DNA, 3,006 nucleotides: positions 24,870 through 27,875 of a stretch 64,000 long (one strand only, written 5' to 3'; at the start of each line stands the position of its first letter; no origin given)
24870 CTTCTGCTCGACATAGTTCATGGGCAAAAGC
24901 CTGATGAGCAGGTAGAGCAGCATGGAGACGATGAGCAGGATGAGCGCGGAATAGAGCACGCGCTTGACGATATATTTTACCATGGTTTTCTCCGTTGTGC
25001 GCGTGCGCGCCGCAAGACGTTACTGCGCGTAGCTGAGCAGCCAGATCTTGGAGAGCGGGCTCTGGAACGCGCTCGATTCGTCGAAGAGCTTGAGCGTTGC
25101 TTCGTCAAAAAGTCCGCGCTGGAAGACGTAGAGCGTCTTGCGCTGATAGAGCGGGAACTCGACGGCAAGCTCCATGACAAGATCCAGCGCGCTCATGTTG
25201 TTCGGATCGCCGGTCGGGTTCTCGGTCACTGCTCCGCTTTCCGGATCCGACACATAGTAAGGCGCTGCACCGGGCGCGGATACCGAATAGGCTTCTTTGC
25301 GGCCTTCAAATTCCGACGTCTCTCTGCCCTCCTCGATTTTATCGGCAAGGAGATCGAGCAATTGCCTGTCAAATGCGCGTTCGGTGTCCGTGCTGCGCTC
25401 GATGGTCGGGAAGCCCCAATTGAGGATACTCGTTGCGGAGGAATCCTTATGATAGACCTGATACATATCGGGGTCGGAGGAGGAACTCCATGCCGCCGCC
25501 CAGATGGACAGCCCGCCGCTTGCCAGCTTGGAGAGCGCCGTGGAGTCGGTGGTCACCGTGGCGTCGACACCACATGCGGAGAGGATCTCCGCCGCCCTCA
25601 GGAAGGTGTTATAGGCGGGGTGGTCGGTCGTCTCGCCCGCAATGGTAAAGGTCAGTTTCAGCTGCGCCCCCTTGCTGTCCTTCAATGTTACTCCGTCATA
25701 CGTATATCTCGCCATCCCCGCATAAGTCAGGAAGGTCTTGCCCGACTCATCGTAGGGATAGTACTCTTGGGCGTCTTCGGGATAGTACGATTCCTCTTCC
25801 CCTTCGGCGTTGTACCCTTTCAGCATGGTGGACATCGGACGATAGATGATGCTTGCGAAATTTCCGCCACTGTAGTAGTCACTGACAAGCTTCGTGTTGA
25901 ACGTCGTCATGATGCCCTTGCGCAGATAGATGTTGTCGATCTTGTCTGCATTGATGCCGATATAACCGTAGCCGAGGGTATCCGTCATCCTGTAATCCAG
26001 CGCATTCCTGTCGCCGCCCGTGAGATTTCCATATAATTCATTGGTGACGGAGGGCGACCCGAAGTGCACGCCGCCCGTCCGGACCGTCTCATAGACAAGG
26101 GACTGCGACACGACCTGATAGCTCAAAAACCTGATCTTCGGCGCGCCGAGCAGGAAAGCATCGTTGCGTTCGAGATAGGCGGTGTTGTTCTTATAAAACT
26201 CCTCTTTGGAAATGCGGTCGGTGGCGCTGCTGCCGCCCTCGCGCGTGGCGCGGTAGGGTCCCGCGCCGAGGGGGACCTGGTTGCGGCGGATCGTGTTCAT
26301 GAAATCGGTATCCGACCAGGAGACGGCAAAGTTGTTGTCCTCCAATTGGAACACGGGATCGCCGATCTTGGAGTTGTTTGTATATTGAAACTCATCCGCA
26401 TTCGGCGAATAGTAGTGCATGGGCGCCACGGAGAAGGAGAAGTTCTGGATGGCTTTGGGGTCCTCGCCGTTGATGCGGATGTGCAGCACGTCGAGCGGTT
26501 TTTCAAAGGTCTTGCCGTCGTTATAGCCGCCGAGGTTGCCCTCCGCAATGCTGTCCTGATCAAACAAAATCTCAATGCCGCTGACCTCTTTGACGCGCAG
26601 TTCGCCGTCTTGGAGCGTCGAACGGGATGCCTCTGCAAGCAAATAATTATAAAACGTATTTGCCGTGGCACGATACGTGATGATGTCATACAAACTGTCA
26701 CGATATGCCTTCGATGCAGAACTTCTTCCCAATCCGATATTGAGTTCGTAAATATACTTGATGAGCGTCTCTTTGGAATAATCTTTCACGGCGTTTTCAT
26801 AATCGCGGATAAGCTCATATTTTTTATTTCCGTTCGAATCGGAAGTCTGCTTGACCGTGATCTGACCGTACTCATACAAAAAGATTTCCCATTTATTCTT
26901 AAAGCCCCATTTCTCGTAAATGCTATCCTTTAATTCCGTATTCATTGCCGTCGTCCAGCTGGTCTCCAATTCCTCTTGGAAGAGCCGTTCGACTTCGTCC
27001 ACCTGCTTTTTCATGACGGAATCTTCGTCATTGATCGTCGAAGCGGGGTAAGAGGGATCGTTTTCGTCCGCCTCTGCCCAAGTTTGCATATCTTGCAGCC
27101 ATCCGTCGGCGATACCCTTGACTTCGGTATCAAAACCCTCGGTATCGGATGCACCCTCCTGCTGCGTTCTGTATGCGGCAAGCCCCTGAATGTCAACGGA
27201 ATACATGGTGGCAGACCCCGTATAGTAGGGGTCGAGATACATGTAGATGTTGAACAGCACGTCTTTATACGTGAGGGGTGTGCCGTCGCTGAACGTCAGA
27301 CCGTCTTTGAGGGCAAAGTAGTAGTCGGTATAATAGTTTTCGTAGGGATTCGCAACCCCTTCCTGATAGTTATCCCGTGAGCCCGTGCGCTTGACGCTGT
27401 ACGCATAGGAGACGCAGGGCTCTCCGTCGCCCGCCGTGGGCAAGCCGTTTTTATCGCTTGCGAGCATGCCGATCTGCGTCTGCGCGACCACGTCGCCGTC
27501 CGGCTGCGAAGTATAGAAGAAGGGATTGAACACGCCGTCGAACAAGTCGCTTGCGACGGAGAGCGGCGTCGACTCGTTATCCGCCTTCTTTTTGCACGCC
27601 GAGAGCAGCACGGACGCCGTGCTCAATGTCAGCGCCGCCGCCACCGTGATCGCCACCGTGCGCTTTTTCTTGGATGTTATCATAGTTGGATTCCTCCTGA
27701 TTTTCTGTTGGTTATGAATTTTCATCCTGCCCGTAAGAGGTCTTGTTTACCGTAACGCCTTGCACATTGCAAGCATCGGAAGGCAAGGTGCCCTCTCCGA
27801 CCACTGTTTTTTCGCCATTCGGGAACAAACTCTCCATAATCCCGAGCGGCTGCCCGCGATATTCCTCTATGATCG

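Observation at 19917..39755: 19.7-kb nine-gene operon coupling a giant S8 envelope protease and BspA-LRR lipoproteins to an Opp-type importer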

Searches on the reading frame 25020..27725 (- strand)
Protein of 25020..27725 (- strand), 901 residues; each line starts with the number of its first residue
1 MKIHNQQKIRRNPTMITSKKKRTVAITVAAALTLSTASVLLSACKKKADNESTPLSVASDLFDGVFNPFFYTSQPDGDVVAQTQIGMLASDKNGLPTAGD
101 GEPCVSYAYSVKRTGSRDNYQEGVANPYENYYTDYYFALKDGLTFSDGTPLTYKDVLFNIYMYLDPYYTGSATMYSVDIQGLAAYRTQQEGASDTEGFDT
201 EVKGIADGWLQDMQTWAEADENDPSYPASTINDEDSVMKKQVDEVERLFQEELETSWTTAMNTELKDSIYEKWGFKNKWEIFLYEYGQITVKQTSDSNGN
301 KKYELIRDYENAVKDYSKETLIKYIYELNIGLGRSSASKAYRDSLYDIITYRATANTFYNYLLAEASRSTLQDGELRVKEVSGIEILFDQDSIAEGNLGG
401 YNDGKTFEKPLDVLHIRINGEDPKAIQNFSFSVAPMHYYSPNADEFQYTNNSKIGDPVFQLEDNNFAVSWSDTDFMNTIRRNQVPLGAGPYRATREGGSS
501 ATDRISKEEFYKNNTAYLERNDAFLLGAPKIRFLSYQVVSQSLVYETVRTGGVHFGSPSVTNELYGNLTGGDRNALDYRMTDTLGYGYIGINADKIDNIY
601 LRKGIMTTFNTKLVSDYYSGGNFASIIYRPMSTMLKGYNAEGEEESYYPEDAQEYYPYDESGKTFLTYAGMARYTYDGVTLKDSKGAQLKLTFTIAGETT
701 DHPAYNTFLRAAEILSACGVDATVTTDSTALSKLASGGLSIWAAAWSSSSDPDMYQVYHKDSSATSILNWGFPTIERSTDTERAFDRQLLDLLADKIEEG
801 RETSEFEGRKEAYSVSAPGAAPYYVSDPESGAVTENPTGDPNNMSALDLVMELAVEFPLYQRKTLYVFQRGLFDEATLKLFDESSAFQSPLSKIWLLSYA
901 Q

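Call 4: search_protein_families(library=pfam, proteins=[window:25020-27725:-], max_evalue=0.01)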
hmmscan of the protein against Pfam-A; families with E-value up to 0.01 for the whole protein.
window:25020-27725:- (901 aa): 1 family
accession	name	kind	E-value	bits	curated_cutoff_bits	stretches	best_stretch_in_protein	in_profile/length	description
PF00496.27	SBP_bac_5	-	4.1e-18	66.1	32.4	2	442-762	100-362/368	Bacterial extracellular solute-binding proteins, family 5 Middle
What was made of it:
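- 25020..27683 (-): 887-aa family-5 (cluster C) substrate-binding lipoprotein (lipobox LSAC) with a largely helical insertion of about 190 aa (residues about 175-360). Pfam SBP_bac_5 (call 4).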

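Call 9: find_related_loci(query=window:25020-27683:-, collection=genome_contigs, flank=10000)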
Query window:25020-27683:- (887 aa) in genome_contigs; peptide patterns used: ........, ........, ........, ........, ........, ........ (x = any residue, [..] = any of these).
599 stretches matched a pattern (row limit reached: there are more); 556 encode a relative of the query (tblastn E <= 1e-3); the best 80 are kept; 80 distinct loci.
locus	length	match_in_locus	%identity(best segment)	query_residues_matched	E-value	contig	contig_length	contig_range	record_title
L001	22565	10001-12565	54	1-887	0e+0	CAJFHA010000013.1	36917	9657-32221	Candidatus Gallimonas faecium isolate Chicken_16_mag_149 genome assembly, contig: MAGpy_11413_16_idba_bin_149_fascaffold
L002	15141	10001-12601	54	1-887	0e+0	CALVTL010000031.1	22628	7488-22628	MAG: uncultured Clostridia bacterium isolate BRZ_NT__bin69 genome assembly, contig: BRZ_NT__NODE_2882_length_22628_cov_7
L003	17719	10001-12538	54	1-887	0e+0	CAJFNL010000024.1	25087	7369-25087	Candidatus Gallimonas intestinalis isolate Chicken_9_mag_69 genome assembly, contig: MAGpy_11413_9_idba_bin_69_fascaffol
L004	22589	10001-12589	54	1-887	0e+0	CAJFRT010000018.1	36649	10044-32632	Candidatus Gallimonas merdae isolate Chicken_18_mag_43 genome assembly, contig: MAGpy_11413_18_idba_bin_43_fascaffold_13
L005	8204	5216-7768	50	5-886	0e+0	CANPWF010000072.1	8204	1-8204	MAG: uncultured Clostridia bacterium isolate Lapin-001__bin15 genome assembly, contig: Lapin-001__NODE_7389_length_8204_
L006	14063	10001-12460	47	1-886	0e+0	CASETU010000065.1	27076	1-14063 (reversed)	uncultured Firmicutes bacterium isolate Batch4_idba_bin.1455 genome assembly, contig: Batch4_idba_bin.1455.fa_k87_861322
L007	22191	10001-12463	47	1-886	0e+0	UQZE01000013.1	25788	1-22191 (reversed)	uncultured Clostridiales bacterium isolate UMGS775 genome assembly, contig: NODE_133_length_25788_cov_5.10737, whole gen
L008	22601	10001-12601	47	5-886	0e+0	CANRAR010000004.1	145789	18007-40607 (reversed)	MAG: uncultured Clostridia bacterium isolate Lapin-030__bin22 genome assembly, contig: Lapin-030__NODE_106_length_145789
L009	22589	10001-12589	46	5-887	0e+0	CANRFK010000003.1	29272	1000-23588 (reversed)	MAG: uncultured Clostridia bacterium isolate Lapin-023__bin48 genome assembly, contig: Lapin-023__NODE_2162_length_29272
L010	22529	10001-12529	44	1-887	0e+0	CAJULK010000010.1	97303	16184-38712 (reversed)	MAG TPA_asm: uncultured Christensenellaceae bacterium isolate MGBC159740 genome assembly, contig: MGBC159740.10, whole g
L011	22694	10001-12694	40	2-887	0e+0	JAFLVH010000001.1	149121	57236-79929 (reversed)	MAG: Clostridiales bacterium isolate HAN100 Seq1, whole genome shotgun sequence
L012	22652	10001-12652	41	1-887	0e+0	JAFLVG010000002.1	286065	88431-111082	MAG: Clostridiales bacterium isolate HAN099 Seq2, whole genome shotgun sequence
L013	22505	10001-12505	41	11-886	0e+0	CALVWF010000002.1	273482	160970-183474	MAG: uncultured Clostridia bacterium isolate BRZ_FL__bin20 genome assembly, contig: BRZ_FL__NODE_46_length_273482_cov_16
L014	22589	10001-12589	40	1-886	0e+0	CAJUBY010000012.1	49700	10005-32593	MAG TPA_asm: uncultured Christensenella sp. isolate MGBC129342 genome assembly, contig: MGBC129342.12, whole genome shot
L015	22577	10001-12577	41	7-881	0e+0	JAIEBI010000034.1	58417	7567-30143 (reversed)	MAG: Clostridiales bacterium isolate SC0382_S12_10 SC0382_S12_10_contig_34, whole genome shotgun sequence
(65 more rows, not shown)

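Call 10: find_encoding_contigs(protein=window:25020-27683:-, flank=10000, max_places=6)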
Protein window:25020-27683:- (887 aa): 3 contigs read that carry it; 2 places shown.
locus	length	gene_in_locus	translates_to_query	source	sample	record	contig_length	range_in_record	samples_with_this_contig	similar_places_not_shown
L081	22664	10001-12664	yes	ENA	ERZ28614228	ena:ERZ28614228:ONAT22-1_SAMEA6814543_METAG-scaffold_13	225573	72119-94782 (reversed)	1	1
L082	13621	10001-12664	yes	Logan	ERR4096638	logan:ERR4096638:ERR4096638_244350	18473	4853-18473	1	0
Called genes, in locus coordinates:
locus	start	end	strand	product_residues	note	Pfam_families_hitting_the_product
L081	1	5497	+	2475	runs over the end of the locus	PF00082:Peptidase_S8, PF02225:PA, PF06280:fn3_5 (faint), PF13306:LRR_5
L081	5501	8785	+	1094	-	PF09479:Flg_new, PF13306:LRR_5, PF13855:LRR_8 (faint), PF13306:LRR_5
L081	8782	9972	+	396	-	-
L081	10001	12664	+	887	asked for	PF00496:SBP_bac_5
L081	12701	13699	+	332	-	PF19300:BPD_transp_1_N (weak), PF00528:BPD_transp_1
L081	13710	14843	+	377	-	PF12911:OppC_N, PF00528:BPD_transp_1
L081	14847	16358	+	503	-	PF00005:ABC_tran, PF08352:oligo_HPY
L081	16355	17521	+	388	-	PF00005:ABC_tran, PF13304:AAA_21 (faint), PF08352:oligo_HPY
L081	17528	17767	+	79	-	-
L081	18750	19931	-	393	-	PF25198:Spore_GerAC_N, PF05504:Spore_GerAC (weak)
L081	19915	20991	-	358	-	PF03845:Spore_permease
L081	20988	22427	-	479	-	PF03323:GerA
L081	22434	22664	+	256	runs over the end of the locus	PF00899:ThiF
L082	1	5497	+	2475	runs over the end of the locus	PF00082:Peptidase_S8, PF02225:PA, PF06280:fn3_5 (faint), PF13306:LRR_5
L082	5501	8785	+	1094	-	PF09479:Flg_new, PF13306:LRR_5, PF13855:LRR_8 (faint), PF13306:LRR_5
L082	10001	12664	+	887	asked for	PF00496:SBP_bac_5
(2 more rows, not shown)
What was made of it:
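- Checked: Independent public gene calls on the same contig give the same nine genes (call 10).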

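Call 18: search_solved_structures(query=window:25020-27683:-, max_evalue=0.001)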
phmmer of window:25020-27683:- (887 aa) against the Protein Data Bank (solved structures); distinct sequences matched with E-value up to 0.001: 0.
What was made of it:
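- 25020..27683 (-): No PDB sequence match (call 18).
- The binding protein has no detectable sequence match in the PDB (call 18).
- Tried and rejected: No hit (call 18).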

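Call 21: find_homologous_proteins(query=window:25020-27683:-, max_evalue=1e-10)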
Query window:25020-27683:- (887 aa): 849 proteins with E <= 1e-10 among 8000 candidates; the best 120 are listed.
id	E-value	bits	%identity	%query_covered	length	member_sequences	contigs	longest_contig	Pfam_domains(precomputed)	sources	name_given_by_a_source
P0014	0.0e+0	2008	100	100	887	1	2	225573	PF00496.28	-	-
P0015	0.0e+0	1519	78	100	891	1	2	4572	PF00496.28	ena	-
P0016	0.0e+0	1038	58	100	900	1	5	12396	PF00496.28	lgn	-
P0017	0.0e+0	1034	57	100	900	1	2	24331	PF00496.28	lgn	-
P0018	0.0e+0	1030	58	100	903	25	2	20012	PF00496.28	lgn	-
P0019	0.0e+0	1030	57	100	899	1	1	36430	PF00496.28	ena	-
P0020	0.0e+0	1024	57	100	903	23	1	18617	PF00496.28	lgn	-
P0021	2.4e-297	1007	56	99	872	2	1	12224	PF00496.28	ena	-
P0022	3.5e-288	977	55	100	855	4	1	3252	PF00496.28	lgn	-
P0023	1.7e-285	968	54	100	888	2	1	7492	PF00496.28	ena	-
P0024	1.4e-279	948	55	100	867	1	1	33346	PF00496.28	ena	-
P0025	7.1e-279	946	54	100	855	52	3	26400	PF00496.28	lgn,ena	-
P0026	9.2e-279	945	53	100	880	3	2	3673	PF00496.28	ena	-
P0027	1.4e-277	942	54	100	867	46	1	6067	PF00496.28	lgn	-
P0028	2.5e-277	941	54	100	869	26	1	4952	PF00496.28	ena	-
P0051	1.4e-211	723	44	100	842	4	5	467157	PF00496.28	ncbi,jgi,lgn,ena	-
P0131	2.5e-154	534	38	99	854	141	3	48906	PF00496.28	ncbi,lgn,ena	-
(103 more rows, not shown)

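Call 40: predict_structure(alignment_id=A2)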
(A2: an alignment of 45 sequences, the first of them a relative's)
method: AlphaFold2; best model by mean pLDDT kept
length: 887 residues; sequences in the alignment: 45
mean_pLDDT: 86.7   pTM: 0.83
mean pLDDT of the five models: 86.7, 84.7, 84.3, 83.7, 83.7
residues with pLDDT >= 90: 445; 70-90: 369; 50-70: 55; < 50: 18
segments of 3 or more residues with pLDDT < 50: 1-3, 25-31, 439-443
pLDDT, mean of each block of 10 residues (from residue 1): 52 64 46 83 87 78 91 92 93 96 88 90 95 96 95 74 88 80 79 88 81 79 86 88 74 72 88 83 74 86 91 85 85 81 82 76 87 93 83 93 93 93 95 72 58 89 89 96 92 92 96 96 88 92 89 91 93 94 95 95 85 94 90 92 96 96 89 88 80 95 91 73 83 86 82 83 84 95 92 95 91 90 90 97 94 94 94 91 93
secondary structure, 60 per line:
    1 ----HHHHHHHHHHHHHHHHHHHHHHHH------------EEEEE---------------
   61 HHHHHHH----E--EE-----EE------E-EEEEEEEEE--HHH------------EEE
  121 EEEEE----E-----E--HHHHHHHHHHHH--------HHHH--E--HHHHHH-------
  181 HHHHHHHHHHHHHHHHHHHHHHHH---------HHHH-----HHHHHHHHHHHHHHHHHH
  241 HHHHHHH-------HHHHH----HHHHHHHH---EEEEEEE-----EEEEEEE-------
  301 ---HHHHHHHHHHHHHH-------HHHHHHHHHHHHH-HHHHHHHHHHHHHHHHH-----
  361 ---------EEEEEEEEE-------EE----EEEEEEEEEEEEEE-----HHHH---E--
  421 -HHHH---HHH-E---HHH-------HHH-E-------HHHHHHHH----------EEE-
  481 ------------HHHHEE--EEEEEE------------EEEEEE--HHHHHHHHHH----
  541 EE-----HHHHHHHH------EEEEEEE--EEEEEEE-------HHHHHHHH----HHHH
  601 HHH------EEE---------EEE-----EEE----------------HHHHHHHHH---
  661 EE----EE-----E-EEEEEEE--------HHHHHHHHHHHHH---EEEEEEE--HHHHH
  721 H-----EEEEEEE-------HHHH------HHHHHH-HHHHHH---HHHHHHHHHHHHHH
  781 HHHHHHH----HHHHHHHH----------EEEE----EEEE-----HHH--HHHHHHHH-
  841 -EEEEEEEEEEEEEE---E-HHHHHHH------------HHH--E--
elements in order (helices of 4 or more, strands of 3 or more residues): H5-28 E41-45 H61-67 E92-100 E118-125 H139-150 H159-162 H168-173 H181-204 H214-217 H223-247 H255-259 H264-271 E275-281 E287-293 H304-317 H325-337 H339-355 E370-378 E392-405 H411-414 H422-425 H459-466 E477-479 H493-496 E501-506 E519-524 H527-536 H548-555 E562-568 E571-577 H585-592 H597-603 E610-612 E622-624 E630-632 H649-657 E676-682 H691-703 E707-713 H716-721 E727-733 H741-744 H751-756 H758-763 H767-787 H792-799 E810-813 E818-821 H832-839 E842-855 H861-867
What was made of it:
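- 25020..27683 (-): Model with pLDDT 86.7 (call 40).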

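Call 44: fold_search(model_id=the predicted structure, library=pdb)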
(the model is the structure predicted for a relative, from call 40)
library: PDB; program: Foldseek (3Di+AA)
matches with E <= 10: 541; with E <= 0.001: 171
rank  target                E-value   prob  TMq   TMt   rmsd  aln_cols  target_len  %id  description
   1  1xoc_A                4.2e-20  1.00  0.46  0.78   7.8       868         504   12  The structure of the oligopeptide-binding protein, AppA, from Bacillus subtilis in complex with a nonapeptide. (released 2005-01-25)
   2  4oeu_A                2.1e-18  1.00  0.45  0.78   9.1       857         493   11  Crystal structure of NikZ from Campylobacter jejuni in complex with Ni(L-His) (released 2014-10-01)
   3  4oet_A                1.0e-17  1.00  0.43  0.72   9.4       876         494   11  Crystal structure of NikZ from Campylobacter jejuni, unliganded form (released 2014-10-01)
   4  5isu                  1.8e-17  1.00  0.41  0.69  11.0       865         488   12  2.2 Angstrom Crystal Structure of ABC Transporter Substrate Binding Protein CtaP (Lmo0135) from Listeria monocytogenes. (released 2016-03-23)
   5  6wm7_A                2.2e-17  1.00  0.35  0.56   6.9       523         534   16  Periplasmic EDTA-binding protein EppA, orthorhombic (released 2020-11-18)
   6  2noo                  2.7e-17  1.00  0.37  0.60  10.9       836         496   10  Crystal Structure of Mutant NikA (released 2007-01-23)
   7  6dtg_A                3.7e-17  1.00  0.42  0.69  11.7       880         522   11  Crystal structure of Haemophilus influenzae OppA complex with YLGANGRGGGS (released 2018-11-28)
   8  1zlq_B                5.9e-17  1.00  0.43  0.73  10.1       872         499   10  Crystallographic and spectroscopic evidence for high affinity binding of Fe EDTA (H2O)- to the periplasmic nickel tran (released 2005-08-02)
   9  3qim_A                9.0e-17  1.00  0.42  0.71   9.9       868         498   11  Histidine 416 of the periplamsic binding protein NikA is essential for nickel uptake in Escherichia coli (released 2011-03-02)
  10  1zlq_A                1.0e-16  1.00  0.42  0.71   9.8       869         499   11  Crystallographic and spectroscopic evidence for high affinity binding of Fe EDTA (H2O)- to the periplasmic nickel tran (released 2005-08-02)
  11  5on9_B                1.0e-16  1.00  0.41  0.68  16.0       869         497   11  Crystal structure of NikA in complex with reduced Fe-L1 (N-(2-hydroxybenzyl)-N'-(2-thiomethylbenzyl)-N,N'-ethylenediam (released 2017-12-13)
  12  1uiv_A                1.2e-16  1.00  0.42  0.71  10.5       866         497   10  Crystal structures of the liganded and unliganded nickel binding protein NikA from Escherichia coli (Nickel liganded f (released 2004-02-03)
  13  3mvx_A                1.3e-16  1.00  0.42  0.71   9.9       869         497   11  X-ray structure of the reduced NikA/1 hybrid, NikA/1-Red (released 2011-02-09)
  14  6dqr_A                1.4e-16  1.00  0.44  0.72  11.5       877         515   11  Crystal structure of Haemophilus influenzae OppA complex with MGG (released 2018-11-28)
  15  6dqq_A                1.5e-16  1.00  0.43  0.70  11.3       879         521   11  Crystal structure of Haemophilus influenzae OppA complex with endogenous peptide (released 2018-11-28)
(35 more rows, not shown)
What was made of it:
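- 25020..27683 (-): Best structural match is B. subtilis AppA bound to a nonapeptide, target-normalised TM-score 0.78 (call 44).
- On Opp/Dpp (PepT-type) ABC importer: The fold matches AppA, OppA and NikA at target-normalised TM-scores of 0.55-0.78 (call 44).
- The binding-protein model's best structural match is the nonapeptide-bound AppA, followed by OppA-type proteins (call 44). Structural neighbours include NikZ, NikA, CntA and MppA, almost as close as AppA and OppA (call 44). The top structural match is a nonapeptide binder (call 44).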

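Call 56: search_protein_families(library=ncbifam, proteins=[window:25020-27683:-], max_evalue=0.001)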
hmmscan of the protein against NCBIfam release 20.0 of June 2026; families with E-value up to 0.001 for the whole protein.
window:25020-27683:- (887 aa): 2 families
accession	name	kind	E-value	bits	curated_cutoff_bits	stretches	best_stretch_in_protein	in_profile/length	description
NF045467.1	Opp4A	equivalog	7.9e-17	60.7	650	2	498-748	220-475/556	oligopeptide ABC transporter substrate-binding protein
TIGR04028.1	SBP_KPN_01854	hypoth_equivalog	5.6e-06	25.2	468.5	0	118-149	59-90/509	TIGR04028 family ABC transporter substrate-binding protein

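Call 63: search_protein_representatives(protein=window:25020-27683:-)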
Query: 887 residues. Proteins with E-value up to 0.001 (for the whole library): 873; up to 1e-10: 525; up to 1e-30: 228. The best 150 are listed.
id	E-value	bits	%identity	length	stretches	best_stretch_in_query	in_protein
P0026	2.9e-279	945.4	57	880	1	3-887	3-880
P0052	3.7e-211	720.1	50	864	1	6-886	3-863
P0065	1.7e-193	661.7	47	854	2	9-800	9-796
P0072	3.8e-186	637.4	47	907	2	4-799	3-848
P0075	3.4e-183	627.6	47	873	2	28-800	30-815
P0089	4.9e-173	594.0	46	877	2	6-801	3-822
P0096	5.6e-169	580.6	44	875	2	4-799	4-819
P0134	1.6e-162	559.2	43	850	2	32-800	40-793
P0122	5.0e-162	557.6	43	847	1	3-883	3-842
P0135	4.8e-156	537.8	45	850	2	15-800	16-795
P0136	1.5e-154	532.8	43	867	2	29-800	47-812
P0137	4.6e-147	508.1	45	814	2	33-800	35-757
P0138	2.7e-138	479.1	41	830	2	40-764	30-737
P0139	2.4e-136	472.6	42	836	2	31-800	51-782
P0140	1.2e-131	457.1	40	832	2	17-791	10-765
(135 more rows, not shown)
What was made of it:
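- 25020..27683 (-): The family has 228 representatives at E<=1e-30 among 1.84 billion (call 63).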

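Call 67: find_encoding_contigs(protein=P0051, flank=10000, max_places=3)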
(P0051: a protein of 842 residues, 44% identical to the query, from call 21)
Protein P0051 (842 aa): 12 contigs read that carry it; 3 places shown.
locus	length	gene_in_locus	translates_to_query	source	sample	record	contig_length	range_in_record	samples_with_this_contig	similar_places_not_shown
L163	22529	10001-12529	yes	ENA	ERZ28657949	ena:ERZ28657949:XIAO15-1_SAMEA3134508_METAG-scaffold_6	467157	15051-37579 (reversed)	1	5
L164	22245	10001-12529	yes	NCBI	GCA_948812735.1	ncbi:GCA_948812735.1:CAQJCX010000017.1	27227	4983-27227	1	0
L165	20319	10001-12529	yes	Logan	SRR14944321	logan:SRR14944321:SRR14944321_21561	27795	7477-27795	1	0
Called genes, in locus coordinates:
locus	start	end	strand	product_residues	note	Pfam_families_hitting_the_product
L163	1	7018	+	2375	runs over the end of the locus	PF02368:Big_2 (faint), PF00082:Peptidase_S8, PF02225:PA, PF06280:fn3_5 (weak), PF13306:LRR_5, PF13855:LRR_8 (faint), PF13306:LRR_5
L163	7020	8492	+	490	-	PF09479:Flg_new, PF13306:LRR_5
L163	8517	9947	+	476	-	-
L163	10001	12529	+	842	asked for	PF00496:SBP_bac_5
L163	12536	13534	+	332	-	PF19300:BPD_transp_1_N (weak), PF00528:BPD_transp_1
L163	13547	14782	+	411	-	PF12911:OppC_N, PF00528:BPD_transp_1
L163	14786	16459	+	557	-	PF00005:ABC_tran, PF08352:oligo_HPY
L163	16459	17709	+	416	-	PF00005:ABC_tran, PF13304:AAA_21 (faint), PF08352:oligo_HPY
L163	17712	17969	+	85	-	-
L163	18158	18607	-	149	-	-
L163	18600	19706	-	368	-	PF00589:Phage_integrase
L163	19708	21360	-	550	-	PF03551:PadR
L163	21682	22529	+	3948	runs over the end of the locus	PF12810:ALK_LTK_GRD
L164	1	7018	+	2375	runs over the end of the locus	PF02368:Big_2 (faint), PF00082:Peptidase_S8, PF02225:PA, PF06280:fn3_5 (weak), PF13306:LRR_5, PF13855:LRR_8 (faint), PF13306:LRR_5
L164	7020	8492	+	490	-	PF09479:Flg_new, PF13306:LRR_5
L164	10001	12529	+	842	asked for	PF00496:SBP_bac_5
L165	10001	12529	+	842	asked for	PF00496:SBP_bac_5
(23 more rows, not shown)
